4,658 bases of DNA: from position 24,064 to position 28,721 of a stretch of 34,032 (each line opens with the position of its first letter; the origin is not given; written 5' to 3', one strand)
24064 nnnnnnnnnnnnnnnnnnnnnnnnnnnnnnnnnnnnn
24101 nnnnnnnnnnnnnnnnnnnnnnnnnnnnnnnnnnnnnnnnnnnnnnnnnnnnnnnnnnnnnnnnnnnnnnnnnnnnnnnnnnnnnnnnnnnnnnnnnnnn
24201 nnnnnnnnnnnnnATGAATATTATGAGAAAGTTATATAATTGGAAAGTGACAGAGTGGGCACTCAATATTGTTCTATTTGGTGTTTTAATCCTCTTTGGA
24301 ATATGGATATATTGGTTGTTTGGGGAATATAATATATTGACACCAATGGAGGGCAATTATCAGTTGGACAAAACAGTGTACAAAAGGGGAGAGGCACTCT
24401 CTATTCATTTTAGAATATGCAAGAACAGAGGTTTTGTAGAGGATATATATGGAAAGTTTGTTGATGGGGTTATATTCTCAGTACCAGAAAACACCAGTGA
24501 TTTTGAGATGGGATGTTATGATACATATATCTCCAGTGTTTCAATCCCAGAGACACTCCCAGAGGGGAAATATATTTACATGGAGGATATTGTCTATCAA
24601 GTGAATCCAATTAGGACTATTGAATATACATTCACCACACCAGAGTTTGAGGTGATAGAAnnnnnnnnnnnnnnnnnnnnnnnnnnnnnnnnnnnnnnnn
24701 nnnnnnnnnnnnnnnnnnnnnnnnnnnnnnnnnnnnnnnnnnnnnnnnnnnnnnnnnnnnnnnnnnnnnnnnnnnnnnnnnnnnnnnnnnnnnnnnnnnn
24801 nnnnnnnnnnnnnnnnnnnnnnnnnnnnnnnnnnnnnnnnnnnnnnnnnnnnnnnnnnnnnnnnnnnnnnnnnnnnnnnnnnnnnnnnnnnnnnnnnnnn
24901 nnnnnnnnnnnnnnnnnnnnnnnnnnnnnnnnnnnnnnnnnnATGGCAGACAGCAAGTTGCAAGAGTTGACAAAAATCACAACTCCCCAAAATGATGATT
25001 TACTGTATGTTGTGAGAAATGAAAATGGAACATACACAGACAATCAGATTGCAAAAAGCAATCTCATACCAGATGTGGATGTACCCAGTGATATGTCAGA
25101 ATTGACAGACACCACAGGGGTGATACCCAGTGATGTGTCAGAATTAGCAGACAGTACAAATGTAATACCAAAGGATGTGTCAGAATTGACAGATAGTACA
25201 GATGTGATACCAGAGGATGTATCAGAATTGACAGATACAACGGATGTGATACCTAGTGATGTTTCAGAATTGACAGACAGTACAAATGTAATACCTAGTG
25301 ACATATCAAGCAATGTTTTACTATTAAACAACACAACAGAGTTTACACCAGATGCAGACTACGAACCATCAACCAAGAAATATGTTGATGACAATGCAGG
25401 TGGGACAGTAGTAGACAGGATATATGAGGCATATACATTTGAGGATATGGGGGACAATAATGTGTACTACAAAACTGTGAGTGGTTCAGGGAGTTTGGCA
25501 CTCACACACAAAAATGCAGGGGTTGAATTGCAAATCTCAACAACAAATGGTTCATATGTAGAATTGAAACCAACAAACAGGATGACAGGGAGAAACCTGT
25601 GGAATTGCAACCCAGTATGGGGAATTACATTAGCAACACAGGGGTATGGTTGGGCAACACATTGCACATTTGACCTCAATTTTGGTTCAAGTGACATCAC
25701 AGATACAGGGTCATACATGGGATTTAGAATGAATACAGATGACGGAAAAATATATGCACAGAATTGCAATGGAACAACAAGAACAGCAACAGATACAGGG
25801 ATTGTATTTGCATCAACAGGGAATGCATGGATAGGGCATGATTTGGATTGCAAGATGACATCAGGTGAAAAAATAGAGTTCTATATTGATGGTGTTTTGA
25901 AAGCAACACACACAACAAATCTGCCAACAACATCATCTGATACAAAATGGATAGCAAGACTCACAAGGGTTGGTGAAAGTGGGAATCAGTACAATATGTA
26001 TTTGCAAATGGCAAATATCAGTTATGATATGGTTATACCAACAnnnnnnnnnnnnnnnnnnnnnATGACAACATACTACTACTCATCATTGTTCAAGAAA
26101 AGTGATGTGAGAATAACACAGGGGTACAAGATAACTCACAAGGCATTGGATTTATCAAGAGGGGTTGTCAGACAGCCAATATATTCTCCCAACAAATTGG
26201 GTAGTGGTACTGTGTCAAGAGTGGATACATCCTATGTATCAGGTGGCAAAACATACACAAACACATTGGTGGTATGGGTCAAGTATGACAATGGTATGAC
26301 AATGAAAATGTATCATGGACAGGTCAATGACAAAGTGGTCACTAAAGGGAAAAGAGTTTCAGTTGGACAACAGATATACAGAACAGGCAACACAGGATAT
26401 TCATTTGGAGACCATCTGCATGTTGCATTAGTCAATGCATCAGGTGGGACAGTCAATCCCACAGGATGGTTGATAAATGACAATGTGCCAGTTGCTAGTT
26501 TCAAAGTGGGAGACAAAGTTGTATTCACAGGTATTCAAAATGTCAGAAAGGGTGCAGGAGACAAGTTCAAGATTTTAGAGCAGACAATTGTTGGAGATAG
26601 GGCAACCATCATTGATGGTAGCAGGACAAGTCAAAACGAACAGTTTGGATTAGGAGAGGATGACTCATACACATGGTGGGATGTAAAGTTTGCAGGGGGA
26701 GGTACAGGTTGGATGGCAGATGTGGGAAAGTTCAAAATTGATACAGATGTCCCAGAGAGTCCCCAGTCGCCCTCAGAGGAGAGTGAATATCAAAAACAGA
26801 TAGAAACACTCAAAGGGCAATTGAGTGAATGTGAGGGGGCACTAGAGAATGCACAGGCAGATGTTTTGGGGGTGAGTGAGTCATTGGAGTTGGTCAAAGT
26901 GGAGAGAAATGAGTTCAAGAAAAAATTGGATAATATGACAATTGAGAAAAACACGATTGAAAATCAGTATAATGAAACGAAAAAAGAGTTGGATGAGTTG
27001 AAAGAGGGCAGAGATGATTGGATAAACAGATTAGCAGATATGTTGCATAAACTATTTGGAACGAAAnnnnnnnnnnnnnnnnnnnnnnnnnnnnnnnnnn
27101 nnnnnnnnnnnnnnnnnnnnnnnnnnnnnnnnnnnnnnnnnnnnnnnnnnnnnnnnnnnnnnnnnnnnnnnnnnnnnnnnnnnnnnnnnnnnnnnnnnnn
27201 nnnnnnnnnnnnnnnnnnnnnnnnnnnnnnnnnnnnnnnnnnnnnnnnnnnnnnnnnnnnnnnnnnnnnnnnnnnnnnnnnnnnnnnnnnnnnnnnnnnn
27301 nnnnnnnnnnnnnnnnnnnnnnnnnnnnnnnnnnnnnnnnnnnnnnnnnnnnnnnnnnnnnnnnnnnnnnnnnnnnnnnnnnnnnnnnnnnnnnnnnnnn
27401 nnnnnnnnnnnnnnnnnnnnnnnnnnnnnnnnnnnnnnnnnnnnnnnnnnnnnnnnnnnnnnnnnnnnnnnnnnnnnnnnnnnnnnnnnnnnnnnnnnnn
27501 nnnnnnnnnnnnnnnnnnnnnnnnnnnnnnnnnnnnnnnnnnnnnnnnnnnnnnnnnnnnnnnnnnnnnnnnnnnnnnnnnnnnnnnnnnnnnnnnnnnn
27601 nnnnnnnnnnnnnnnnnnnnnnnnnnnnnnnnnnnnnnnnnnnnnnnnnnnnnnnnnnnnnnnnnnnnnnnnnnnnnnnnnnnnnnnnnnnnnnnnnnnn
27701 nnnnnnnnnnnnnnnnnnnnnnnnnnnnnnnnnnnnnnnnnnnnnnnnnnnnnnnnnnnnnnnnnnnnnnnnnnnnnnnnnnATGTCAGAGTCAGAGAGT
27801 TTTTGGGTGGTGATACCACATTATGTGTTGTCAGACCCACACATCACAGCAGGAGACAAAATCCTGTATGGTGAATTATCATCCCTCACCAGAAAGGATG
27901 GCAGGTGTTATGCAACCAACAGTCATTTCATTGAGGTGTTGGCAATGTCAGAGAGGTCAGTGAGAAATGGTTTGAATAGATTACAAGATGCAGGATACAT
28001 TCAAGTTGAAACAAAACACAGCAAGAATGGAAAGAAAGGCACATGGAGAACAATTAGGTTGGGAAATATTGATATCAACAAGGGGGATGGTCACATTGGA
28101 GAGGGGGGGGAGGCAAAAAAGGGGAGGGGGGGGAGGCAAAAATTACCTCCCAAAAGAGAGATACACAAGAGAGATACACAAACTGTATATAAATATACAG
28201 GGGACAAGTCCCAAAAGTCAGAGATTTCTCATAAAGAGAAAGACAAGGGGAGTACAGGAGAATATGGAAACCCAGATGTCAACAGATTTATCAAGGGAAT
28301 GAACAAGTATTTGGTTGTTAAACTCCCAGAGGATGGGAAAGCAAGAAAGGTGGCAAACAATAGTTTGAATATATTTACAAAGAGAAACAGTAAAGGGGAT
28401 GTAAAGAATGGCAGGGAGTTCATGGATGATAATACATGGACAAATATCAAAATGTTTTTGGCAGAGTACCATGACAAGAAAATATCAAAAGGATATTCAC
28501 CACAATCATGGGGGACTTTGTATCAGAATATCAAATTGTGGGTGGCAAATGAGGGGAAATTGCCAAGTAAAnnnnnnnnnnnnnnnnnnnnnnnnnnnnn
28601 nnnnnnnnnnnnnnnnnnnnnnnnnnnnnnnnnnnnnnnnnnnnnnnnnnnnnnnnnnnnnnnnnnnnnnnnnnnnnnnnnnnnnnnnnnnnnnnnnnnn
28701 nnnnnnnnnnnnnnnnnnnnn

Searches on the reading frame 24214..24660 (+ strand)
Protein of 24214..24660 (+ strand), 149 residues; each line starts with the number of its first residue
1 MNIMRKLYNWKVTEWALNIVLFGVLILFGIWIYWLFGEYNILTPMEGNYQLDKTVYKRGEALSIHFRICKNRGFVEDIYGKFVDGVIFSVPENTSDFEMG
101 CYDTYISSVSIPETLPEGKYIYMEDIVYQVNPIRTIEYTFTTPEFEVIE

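Call 55: search_protein_families(library=pfam, proteins=[window:24214-24660:+], max_evalue=0.01)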
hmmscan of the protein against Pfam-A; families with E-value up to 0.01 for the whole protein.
window:24214-24660:+ (149 aa): 1 family
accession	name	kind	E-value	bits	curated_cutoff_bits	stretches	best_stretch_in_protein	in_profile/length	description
PF20323.3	DUF6618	-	0.0032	18.2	27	1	65-111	19-66/92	Family of unknown function (DUF6618)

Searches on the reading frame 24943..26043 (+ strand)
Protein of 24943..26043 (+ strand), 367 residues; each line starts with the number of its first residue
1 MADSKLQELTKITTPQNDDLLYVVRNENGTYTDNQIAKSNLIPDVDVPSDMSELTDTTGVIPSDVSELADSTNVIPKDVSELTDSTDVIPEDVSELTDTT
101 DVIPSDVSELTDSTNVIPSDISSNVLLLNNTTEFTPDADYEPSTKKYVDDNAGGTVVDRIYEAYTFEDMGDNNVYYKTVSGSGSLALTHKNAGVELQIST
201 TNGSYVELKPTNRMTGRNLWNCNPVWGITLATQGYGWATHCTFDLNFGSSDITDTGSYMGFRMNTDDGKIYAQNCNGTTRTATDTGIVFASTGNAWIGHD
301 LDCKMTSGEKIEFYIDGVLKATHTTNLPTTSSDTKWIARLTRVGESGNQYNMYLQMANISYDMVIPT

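Call 26: search_protein_families(library=pfam, proteins=[window:24943-26043:+], max_evalue=0.05)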
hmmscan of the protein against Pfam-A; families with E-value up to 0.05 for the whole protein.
window:24943-26043:+ (367 aa): 1 family
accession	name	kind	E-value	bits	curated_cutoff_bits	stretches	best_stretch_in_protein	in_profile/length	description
PF11895.13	Peroxidase_ext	-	0.021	15.2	25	0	89-143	16-69/79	Fungal peroxidase extension region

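Call 62: search_protein_families(library=phrogs, proteins=[window:24943-26043:+], max_evalue=0.01)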
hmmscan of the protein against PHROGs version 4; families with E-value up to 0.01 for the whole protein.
window:24943-26043:+ (367 aa): 0 families

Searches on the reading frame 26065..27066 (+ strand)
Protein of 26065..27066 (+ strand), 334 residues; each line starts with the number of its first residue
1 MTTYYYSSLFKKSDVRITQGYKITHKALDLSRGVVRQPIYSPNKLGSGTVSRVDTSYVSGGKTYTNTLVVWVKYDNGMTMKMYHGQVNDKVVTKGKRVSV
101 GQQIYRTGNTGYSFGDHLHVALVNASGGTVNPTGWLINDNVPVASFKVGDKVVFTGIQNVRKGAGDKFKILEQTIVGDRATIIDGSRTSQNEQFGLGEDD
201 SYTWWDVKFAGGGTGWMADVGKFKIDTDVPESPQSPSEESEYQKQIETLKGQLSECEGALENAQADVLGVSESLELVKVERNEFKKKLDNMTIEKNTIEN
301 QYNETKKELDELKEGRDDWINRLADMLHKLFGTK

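Call 26: search_protein_families(library=pfam, proteins=[window:26065-27066:+], max_evalue=0.05)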
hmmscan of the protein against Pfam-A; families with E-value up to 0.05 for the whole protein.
window:26065-27066:+ (334 aa): 12 families
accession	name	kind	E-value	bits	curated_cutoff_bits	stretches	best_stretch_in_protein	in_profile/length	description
PF01551.29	Peptidase_M23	-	1.2e-07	32.2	28.7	1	25-132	3-96/96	Peptidase family M23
PF08239.17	SH3_3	-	0.00035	21.1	27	1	159-218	4-49/54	Bacterial SH3 domain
PF00038.26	Filament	-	0.00064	19.9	40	1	233-316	43-119/313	Intermediate filament protein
PF24423.1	OVT1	-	0.0013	19.5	30.9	1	243-329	14-100/100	Major antigen, helical domain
PF21773.2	ODAD1_CC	-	0.0044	16.6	27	1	241-318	195-269/287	ODAD1 central coiled coil region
PF06818.20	Fez1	-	0.022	15.6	34.4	1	239-315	26-102/199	Fez1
PF13851.11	GAS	-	0.022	14.6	32.3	1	242-317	31-130/200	Growth-arrest specific micro-tubule binding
PF10473.14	CENP-F_leu_zip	-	0.023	15.2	34.5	1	243-323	30-110/140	Leucine-rich repeats of kinetochore protein Cenp-F/LEK1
PF13375.12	RnfC_N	-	0.024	15.1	25.6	0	80-107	34-61/101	RnfC Barrel sandwich hybrid domain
PF01920.25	Prefoldin_2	-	0.032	14.6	27.6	0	282-314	65-97/106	Prefoldin subunit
PF24319.2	DUF7491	-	0.039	14.6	30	0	238-316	8-86/90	Coiled-coil region of unknown function (DUF7491)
PF06005.17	ZapB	-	0.05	14.5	31.5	0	285-330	24-69/71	Cell division protein ZapB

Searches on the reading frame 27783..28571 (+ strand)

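Call 26: search_protein_families(library=pfam, proteins=[window:27783-28571:+], max_evalue=0.05)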
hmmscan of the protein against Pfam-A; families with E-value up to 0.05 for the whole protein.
window:27783-28571:+ (263 aa): 3 families
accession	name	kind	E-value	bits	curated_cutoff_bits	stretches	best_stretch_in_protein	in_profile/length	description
PF13730.12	HTH_36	-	6.2e-09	36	25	1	21-73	3-55/55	Helix-turn-helix domain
PF07848.18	PaaX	-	0.028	15.1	24.8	0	49-79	29-59/70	PaaX-like protein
PF01325.25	Fe_dep_repress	-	0.04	14.6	26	0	39-78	18-57/60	Iron dependent repressor, N-terminal DNA binding domain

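Call 62: search_protein_families(library=phrogs, proteins=[window:27783-28571:+], max_evalue=0.01)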
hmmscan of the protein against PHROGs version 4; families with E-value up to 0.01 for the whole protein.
window:27783-28571:+ (263 aa): 13 families
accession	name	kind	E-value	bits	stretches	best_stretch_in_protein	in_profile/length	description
phrog_270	-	DNA, RNA and nucleotide metabolism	4e-17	63.6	1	1-142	25-152/383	replication initiation protein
phrog_428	-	DNA, RNA and nucleotide metabolism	1.2e-14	55.3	1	3-134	85-198/455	replication initiation protein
phrog_186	-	DNA, RNA and nucleotide metabolism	2.6e-12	48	1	3-150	17-147/308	DnaD-like helicase loader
phrog_19658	-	DNA, RNA and nucleotide metabolism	9.9e-12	45.9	1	6-91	2-86/283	replication initiation protein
phrog_8102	-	DNA, RNA and nucleotide metabolism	2.9e-07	30.9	1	1-86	12-101/337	replication initiation protein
phrog_2880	-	DNA, RNA and nucleotide metabolism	4e-07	30.4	1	3-110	9-106/459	replication initiation protein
phrog_15053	-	unknown function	8.4e-07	29.4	1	9-86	28-110/343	-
phrog_678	-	DNA, RNA and nucleotide metabolism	6.8e-06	26.9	1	26-160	76-196/346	replication initiation O-like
phrog_345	-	DNA, RNA and nucleotide metabolism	5.2e-05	24.1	1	38-149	62-174/297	replication initiation O-like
phrog_22134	-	unknown function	8.7e-05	23.4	1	11-84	2-73/262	-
phrog_1032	-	DNA, RNA and nucleotide metabolism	0.0012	19.9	1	38-171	32-146/281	replication initiation protein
phrog_38848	-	unknown function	0.0017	19.2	1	37-111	91-165/165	-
phrog_391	-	DNA, RNA and nucleotide metabolism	0.0019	18.9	1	36-97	30-94/298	replication initiation O-like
